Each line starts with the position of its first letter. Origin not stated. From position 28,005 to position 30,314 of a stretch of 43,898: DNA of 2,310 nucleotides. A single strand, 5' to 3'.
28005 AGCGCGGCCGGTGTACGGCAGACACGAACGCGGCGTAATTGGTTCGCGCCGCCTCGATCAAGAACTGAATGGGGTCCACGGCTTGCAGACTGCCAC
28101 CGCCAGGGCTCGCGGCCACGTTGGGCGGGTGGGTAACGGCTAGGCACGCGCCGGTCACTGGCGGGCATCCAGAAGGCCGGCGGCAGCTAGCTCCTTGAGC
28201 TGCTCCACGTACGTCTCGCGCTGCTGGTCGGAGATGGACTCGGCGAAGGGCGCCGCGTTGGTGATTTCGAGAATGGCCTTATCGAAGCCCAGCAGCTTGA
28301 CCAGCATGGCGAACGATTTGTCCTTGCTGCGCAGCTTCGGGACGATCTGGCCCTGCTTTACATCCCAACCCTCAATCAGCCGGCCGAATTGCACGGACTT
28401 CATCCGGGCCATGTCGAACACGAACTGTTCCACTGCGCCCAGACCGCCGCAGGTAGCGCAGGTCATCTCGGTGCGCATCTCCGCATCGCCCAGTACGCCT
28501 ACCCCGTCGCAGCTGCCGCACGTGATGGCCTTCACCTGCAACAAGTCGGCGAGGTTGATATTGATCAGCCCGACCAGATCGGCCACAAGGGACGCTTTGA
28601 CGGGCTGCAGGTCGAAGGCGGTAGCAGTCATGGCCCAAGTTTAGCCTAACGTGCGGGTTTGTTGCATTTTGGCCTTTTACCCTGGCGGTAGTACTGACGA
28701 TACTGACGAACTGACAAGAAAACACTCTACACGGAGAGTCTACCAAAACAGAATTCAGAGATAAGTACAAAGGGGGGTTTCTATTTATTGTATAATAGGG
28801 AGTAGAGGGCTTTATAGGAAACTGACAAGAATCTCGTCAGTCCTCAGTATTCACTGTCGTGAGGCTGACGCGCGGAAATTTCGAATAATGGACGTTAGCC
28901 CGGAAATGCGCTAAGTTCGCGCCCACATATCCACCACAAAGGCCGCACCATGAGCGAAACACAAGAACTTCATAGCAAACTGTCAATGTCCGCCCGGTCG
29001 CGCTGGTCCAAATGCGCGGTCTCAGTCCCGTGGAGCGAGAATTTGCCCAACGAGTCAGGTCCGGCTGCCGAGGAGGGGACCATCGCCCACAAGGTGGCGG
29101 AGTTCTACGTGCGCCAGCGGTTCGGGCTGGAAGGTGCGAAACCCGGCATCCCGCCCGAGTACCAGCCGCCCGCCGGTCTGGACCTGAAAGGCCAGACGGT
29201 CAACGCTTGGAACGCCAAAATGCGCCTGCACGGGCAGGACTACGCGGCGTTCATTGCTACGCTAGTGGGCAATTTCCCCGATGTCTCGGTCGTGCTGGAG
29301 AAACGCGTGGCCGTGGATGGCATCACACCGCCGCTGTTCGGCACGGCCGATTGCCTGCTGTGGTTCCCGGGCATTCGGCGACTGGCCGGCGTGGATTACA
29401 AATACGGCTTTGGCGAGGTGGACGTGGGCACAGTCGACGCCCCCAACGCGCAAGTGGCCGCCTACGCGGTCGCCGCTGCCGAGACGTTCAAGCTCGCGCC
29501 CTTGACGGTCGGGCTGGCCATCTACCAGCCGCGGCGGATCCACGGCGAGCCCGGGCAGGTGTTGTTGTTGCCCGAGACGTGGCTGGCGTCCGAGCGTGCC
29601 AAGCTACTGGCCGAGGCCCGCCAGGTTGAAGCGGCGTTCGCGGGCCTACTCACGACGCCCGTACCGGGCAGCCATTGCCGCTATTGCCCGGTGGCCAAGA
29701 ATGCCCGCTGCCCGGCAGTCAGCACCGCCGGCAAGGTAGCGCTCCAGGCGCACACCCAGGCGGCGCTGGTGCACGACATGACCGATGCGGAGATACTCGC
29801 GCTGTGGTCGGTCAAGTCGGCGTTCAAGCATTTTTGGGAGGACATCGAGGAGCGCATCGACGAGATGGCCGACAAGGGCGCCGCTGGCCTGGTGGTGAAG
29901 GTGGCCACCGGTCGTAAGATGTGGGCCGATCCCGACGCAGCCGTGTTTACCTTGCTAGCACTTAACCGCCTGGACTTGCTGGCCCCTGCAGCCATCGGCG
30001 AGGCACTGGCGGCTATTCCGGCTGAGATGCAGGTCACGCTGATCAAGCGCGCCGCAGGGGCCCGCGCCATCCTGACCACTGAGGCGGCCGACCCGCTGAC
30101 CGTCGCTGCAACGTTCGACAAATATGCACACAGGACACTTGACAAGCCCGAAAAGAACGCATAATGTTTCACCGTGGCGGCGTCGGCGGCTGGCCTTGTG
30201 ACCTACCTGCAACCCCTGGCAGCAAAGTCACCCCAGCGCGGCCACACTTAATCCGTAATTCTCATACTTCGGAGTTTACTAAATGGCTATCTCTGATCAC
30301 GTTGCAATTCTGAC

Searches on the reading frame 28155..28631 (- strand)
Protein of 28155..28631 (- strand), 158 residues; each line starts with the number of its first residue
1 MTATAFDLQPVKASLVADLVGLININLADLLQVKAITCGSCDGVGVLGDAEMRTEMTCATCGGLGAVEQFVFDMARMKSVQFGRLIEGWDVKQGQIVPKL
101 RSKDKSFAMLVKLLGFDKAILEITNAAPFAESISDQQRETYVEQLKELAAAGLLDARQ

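Call 57: search_protein_families(library=pfam, proteins=[window:28155-28631:-], max_evalue=0.01)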
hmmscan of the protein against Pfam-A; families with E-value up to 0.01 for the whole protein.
window:28155-28631:- (158 aa): 2 families
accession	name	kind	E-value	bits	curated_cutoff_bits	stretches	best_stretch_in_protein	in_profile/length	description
PF00684.25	DnaJ_CXXCXGXG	-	0.0023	18.6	32.7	1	38-68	1-28/65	DnaJ central domain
PF15777.11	Anti-TRAP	-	0.0045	17.4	32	1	37-66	12-41/59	Tryptophan RNA-binding attenuator protein inhibitory protein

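Call 58: search_protein_families(library=phrogs, proteins=[window:28155-28631:-], max_evalue=0.001)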
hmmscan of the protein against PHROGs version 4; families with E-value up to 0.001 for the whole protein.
window:28155-28631:- (158 aa): 3 families
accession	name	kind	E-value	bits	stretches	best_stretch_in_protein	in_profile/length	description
phrog_16968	-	unknown function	2.7e-64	217.2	1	6-157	2-165/165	-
phrog_8027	-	unknown function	0.00039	21.6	1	33-73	3-45/153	-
phrog_6060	-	transcription regulation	0.00043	21.1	1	33-66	11-48/61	anti-termination protein Q-like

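Call 101: find_homologous_proteins(query=window:28155-28631:-, max_evalue=0.00001)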
Query window:28155-28631:- (158 aa): 184 proteins with E <= 0.00001 among 367 candidates; the best 120 are listed.
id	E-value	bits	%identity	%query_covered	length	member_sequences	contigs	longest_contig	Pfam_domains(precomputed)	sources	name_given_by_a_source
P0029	1.3e-95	335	100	100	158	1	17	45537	-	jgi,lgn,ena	jgi:hypothetical protein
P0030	7.2e-80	284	84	100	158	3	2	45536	-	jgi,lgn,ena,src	-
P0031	3.5e-73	262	77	98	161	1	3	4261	-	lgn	-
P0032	1.0e-72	261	79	99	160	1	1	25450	-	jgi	jgi:hypothetical protein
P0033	1.1e-72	261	78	99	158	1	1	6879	-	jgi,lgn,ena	-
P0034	1.4e-72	260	78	99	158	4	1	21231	-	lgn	-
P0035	2.3e-72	260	77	99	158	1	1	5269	-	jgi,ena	-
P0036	4.4e-72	259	80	96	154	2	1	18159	-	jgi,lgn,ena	-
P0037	2.8e-71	256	78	97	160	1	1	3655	-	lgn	-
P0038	4.0e-71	255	77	100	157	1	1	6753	PF15777.11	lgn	-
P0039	8.8e-71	254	72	99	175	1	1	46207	-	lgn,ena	-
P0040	3.6e-70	252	76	99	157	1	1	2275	PF15777.11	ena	-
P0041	4.4e-70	252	71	99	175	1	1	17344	-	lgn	-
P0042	1.5e-69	250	76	99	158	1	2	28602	-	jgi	jgi:hypothetical protein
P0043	2.0e-69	250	74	99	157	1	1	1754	-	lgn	-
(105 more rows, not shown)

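Call 102: find_encoding_contigs(protein=P0029, flank=2500, max_places=10)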
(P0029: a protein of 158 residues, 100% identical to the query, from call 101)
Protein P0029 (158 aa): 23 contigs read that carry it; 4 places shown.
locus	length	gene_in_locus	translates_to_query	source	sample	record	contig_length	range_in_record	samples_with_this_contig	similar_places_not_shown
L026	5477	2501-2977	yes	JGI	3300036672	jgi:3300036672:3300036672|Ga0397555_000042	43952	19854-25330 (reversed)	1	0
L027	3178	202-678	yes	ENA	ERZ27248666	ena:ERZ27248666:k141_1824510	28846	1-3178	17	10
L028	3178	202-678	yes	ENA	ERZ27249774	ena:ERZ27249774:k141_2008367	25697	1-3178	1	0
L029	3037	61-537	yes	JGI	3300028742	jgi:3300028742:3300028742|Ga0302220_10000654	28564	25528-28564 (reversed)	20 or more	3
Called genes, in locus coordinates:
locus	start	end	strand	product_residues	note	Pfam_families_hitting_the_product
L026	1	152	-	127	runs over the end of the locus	PF05866:RusA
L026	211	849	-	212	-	-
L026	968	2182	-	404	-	PF10926:DUF2800, PF12705:PDDEXK_1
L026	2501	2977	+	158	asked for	-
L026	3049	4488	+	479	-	PF17289:Terminase_6C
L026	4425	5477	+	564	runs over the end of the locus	PF06381:Phage_portal_3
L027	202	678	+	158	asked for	-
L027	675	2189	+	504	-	PF17289:Terminase_6C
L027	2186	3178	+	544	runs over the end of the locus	PF06381:Phage_portal_3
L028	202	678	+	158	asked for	-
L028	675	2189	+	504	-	PF17289:Terminase_6C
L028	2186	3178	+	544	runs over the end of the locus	PF06381:Phage_portal_3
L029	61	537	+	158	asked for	-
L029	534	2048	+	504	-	PF17289:Terminase_6C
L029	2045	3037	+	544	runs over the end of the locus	PF06381:Phage_portal_3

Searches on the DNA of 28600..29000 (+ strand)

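Call 6: search_dna_similar(query=window:28600-29000:+, collection=phages, mode=distant, max_rows=30)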
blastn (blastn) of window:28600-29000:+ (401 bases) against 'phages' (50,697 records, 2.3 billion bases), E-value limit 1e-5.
No match.

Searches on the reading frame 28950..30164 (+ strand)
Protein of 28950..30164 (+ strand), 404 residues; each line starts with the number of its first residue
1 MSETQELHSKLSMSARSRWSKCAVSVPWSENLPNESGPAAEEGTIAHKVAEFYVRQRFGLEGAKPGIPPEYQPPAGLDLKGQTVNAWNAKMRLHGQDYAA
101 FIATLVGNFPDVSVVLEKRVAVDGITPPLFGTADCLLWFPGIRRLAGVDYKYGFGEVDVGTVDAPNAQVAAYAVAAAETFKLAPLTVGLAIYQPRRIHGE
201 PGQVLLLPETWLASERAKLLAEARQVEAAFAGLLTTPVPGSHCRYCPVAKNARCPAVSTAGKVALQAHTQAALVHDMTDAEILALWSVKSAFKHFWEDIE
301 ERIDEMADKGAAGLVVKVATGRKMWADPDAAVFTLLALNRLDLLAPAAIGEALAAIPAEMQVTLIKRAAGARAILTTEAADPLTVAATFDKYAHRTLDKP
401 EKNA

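Call 53: find_related_loci(query=window:28950-30164:+, collection=viral_contigs, flank=10000)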
Query window:28950-30164:+ (404 aa) in viral_contigs; peptide patterns used: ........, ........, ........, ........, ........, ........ (x = any residue, [..] = any of these).
10 stretches matched a pattern; 8 encode a relative of the query (tblastn E <= 1e-3); 8 distinct loci.
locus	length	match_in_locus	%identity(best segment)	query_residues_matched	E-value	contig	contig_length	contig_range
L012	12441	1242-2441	82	1-400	0e+0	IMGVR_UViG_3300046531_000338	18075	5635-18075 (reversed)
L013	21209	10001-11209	73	1-403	0e+0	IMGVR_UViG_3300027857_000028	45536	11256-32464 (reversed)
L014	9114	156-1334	76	1-395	0e+0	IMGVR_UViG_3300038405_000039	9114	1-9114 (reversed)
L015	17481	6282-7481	68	1-395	4e-174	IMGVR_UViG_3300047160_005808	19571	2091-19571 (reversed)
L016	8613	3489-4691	68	1-396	1e-172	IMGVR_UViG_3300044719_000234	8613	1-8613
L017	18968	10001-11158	63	8-396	7e-166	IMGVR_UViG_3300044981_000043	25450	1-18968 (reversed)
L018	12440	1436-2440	26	1-338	4e-15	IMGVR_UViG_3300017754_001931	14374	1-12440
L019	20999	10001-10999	27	3-338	5e-14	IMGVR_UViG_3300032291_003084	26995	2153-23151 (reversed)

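Call 84: search_dna_similar(query=window:28950-30164:+, collection=phages, mode=protein, max_rows=60, max_evalue=1e-30)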
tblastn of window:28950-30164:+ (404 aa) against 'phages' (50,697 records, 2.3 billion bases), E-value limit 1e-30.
Records with a match: 53; places in all: 54; records where one place covers at least 80% of the query: 42.
Best place of each record, by identity: <60% 53.
By first word of the organism name: Xanthomonas 34; Ralstonia 11; Burkholderia 8.
By host as written in the record: Xanthomonas oryzae pv. oryzae 14; Xanthomonas arboricola pv. pruni strain Xcp1 6; - 5; Ralstonia pseudosolanacearum I-31 (MT043) 5; Ralstonia pseudosolanacearum I-33 (MT009) 3; Burkholderia cenocepacia HI2424 2; Burkholderia cepacia 2; Xanthomonas sp. 2; and 13 more.
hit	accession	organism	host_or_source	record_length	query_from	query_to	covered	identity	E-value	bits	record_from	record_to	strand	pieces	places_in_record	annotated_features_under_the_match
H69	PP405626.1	Ralstonia phage PQ43W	Ralstonia pseudosolanacearum NdE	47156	1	403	100%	46.2%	1e-84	287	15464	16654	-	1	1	exonuclease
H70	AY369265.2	Burkholderia phage Bcep1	-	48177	8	404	98%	45.9%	1e-74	258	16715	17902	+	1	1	Bcep1-21: gp21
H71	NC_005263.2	Burkholderia phage Bcep1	Burkholderia cenocepacia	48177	8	404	98%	45.9%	1e-74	258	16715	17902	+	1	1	Bcep1-21: exonuclease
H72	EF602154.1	Burkholderia phage BcepNY3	Burkholderia cenocepacia HI2424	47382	8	404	98%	45.6%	6e-74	256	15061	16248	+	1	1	BcepNY3gp19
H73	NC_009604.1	Burkholderia phage BcepNY3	Burkholderia cenocepacia HI2424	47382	8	404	98%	45.6%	6e-74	256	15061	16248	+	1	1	exonuclease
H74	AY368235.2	Burkholderia phage Bcep43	-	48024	8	393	96%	46.1%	8e-74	256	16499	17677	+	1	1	Bcep43-20: gp20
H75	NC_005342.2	Burkholderia phage Bcep43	Burkholderia cepacia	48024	8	393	96%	46.1%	8e-74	256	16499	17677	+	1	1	Bcep43-20: exonuclease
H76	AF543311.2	Burkholderia phage Bcep781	-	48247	8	393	96%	45.9%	4e-72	251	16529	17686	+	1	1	Bcep781-20: gp20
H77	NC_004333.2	Burkholderia phage Bcep781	Burkholderia cepacia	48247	8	393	96%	45.9%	4e-72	251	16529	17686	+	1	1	Bcep781-20: exonuclease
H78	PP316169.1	Ralstonia phage RS-CA1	Ralstonia solanacearum and Ralstonia ...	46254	6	395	97%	39.3%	2e-47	179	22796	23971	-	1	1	exonuclease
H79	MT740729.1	Ralstonia phage Bakoly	Ralstonia pseudosolanacearum I-33 ...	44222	6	396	97%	38.8%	1e-52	194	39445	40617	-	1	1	hypothetical protein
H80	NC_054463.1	Ralstonia phage Bakoly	Ralstonia pseudosolanacearum I-33 ...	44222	6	396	97%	38.8%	1e-52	194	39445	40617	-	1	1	exonuclease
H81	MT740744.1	Ralstonia phage Jenny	Ralstonia pseudosolanacearum I-33 ...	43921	6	396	97%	38.8%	1e-52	194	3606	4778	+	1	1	hypothetical protein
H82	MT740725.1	Ralstonia phage Adzire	Ralstonia pseudosolanacearum I-31 ...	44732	6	396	97%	38.8%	1e-52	194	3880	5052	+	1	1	hypothetical protein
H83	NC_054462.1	Ralstonia phage Adzire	Ralstonia pseudosolanacearum I-31 ...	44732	6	396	97%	38.8%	1e-52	194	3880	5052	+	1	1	exonuclease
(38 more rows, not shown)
